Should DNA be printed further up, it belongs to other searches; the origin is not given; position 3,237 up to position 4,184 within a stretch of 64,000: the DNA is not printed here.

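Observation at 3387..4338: sigF-type sporulation operon without a SpoIIAB kinase, with the STAS phospho-serine replaced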

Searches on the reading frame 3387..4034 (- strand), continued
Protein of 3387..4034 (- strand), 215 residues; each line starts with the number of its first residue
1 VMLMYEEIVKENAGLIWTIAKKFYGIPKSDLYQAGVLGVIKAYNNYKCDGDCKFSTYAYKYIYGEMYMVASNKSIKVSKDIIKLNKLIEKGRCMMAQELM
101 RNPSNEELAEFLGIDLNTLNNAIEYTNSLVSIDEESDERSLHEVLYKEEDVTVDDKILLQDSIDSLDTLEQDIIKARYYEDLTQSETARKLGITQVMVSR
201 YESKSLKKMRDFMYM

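Call 73: find_encoding_contigs(protein=P0084, flank=1500, max_places=10)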
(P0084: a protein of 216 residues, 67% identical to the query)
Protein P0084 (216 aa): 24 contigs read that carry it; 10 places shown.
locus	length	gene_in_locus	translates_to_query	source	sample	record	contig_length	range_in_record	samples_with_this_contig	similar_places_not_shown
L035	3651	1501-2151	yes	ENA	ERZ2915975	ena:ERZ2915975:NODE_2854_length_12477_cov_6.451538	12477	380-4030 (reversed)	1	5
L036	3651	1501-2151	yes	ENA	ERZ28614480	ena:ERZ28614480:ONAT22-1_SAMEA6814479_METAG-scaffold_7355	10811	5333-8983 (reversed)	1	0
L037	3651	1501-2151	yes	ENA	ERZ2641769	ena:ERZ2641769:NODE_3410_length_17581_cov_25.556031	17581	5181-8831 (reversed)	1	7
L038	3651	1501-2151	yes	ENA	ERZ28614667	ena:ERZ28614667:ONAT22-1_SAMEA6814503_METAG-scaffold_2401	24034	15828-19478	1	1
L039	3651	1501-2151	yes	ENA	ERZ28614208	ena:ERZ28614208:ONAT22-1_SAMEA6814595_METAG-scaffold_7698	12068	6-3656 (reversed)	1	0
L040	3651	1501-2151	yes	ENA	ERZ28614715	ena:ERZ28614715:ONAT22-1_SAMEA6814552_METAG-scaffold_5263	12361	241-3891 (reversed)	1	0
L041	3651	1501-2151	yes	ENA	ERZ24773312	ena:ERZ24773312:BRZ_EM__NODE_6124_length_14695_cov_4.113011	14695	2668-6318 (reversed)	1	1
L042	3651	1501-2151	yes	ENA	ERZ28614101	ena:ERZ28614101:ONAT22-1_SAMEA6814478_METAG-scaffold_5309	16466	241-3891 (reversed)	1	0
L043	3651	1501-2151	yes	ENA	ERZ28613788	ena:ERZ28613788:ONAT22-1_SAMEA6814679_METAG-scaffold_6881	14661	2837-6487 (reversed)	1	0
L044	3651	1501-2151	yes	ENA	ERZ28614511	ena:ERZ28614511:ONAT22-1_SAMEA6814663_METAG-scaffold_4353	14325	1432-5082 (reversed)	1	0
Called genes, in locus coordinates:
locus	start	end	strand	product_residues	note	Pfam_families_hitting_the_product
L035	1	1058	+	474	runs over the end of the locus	PF03816:LytR_cpsA_psr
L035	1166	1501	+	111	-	PF01740:STAS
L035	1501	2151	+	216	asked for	PF04542:Sigma70_r2 (weak), PF04539:Sigma70_r3, PF08281:Sigma70_r4_2 (weak), PF04545:Sigma70_r4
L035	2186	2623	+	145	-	PF03862:SpoVAC_SpoVAEB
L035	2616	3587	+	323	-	PF07451:SpoVAD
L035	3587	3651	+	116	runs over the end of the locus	PF03862:SpoVAC_SpoVAEB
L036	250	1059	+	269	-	PF03816:LytR_cpsA_psr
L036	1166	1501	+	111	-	PF01740:STAS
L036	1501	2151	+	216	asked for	PF04542:Sigma70_r2 (weak), PF04539:Sigma70_r3, PF08281:Sigma70_r4_2 (weak), PF04545:Sigma70_r4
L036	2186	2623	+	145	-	PF03862:SpoVAC_SpoVAEB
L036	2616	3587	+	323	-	PF07451:SpoVAD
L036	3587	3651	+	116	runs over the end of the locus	PF03862:SpoVAC_SpoVAEB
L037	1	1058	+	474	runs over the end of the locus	PF03816:LytR_cpsA_psr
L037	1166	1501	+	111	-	PF01740:STAS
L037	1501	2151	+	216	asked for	PF04542:Sigma70_r2 (weak), PF04539:Sigma70_r3, PF08281:Sigma70_r4_2 (weak), PF04545:Sigma70_r4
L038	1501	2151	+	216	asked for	PF04542:Sigma70_r2 (weak), PF04539:Sigma70_r3, PF08281:Sigma70_r4_2 (weak), PF04545:Sigma70_r4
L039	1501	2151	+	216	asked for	PF04542:Sigma70_r2 (weak), PF04539:Sigma70_r3, PF08281:Sigma70_r4_2 (weak), PF04545:Sigma70_r4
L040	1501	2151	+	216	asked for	PF04542:Sigma70_r2 (weak), PF04539:Sigma70_r3, PF08281:Sigma70_r4_2 (weak), PF04545:Sigma70_r4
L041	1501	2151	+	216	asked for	PF04542:Sigma70_r2 (weak), PF04539:Sigma70_r3, PF08281:Sigma70_r4_2 (weak), PF04545:Sigma70_r4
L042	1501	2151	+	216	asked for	PF04542:Sigma70_r2 (weak), PF04539:Sigma70_r3, PF08281:Sigma70_r4_2 (weak), PF04545:Sigma70_r4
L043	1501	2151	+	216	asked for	PF04542:Sigma70_r2 (weak), PF04539:Sigma70_r3, PF08281:Sigma70_r4_2 (weak), PF04545:Sigma70_r4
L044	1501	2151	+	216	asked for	PF04542:Sigma70_r2 (weak), PF04539:Sigma70_r3, PF08281:Sigma70_r4_2 (weak), PF04545:Sigma70_r4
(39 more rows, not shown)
